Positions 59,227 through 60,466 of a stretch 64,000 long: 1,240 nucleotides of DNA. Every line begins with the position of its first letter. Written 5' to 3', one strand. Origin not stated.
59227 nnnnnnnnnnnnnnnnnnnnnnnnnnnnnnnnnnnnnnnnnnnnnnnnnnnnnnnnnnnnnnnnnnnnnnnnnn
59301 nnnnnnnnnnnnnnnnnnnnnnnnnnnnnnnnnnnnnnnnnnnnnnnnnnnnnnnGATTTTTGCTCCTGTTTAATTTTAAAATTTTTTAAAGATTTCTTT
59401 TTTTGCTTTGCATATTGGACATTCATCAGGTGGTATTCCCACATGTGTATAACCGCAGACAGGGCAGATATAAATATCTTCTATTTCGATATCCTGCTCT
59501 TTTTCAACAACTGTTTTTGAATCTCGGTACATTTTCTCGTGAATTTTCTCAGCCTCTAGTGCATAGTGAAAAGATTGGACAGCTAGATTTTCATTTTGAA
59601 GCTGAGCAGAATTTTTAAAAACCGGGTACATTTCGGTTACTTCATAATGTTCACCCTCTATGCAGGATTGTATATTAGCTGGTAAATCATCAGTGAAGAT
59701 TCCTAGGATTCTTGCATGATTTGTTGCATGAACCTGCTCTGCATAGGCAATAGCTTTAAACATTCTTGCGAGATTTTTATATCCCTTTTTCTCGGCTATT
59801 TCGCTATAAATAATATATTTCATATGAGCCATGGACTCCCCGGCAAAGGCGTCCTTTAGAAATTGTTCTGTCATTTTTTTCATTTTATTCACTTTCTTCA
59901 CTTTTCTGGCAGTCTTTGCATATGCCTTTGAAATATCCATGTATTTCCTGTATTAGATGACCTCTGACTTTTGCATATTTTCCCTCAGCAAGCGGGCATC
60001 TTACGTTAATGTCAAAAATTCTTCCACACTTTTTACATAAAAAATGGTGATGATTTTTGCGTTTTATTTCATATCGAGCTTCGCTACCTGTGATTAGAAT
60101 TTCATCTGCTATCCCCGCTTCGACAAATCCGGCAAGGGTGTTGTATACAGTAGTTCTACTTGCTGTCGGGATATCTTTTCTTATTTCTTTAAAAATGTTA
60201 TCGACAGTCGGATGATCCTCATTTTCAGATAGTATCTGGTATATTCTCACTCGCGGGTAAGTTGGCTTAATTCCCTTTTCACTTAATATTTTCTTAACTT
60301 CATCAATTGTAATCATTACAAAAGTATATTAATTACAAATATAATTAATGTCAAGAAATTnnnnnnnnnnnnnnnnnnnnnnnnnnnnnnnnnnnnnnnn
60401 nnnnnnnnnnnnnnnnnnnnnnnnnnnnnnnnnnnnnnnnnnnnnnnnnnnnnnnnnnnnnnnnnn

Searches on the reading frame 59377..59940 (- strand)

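Call 33: search_protein_families(library=pfam, proteins=[window:59377-59940:-], max_evalue=0.001)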
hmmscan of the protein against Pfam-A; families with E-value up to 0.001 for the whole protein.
window:59377-59940:- (187 aa): 2 families
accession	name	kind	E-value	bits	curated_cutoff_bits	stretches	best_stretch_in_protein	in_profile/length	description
PF02915.23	Rubrerythrin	-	3.7e-21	76.4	22.8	1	27-140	2-135/137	Rubrerythrin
PF21349.2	RUBY_RBDX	-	5e-10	39.1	26.5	1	157-185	1-30/30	Rubrerythrin, rubredoxin-like domain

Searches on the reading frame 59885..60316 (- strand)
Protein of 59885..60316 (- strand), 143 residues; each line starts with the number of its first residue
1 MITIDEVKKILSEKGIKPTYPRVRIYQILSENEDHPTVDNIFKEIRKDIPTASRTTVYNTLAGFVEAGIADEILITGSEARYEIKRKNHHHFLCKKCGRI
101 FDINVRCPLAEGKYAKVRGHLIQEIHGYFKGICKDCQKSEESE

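Call 33: search_protein_families(library=pfam, proteins=[window:59885-60316:-], max_evalue=0.001)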
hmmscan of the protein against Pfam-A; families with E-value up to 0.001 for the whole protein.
window:59885-60316:- (143 aa): 1 family
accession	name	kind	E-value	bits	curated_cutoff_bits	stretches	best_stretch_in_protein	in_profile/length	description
PF01475.25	FUR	-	1.2e-24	87.2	23.1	1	13-104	1-94/121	Ferric uptake regulator family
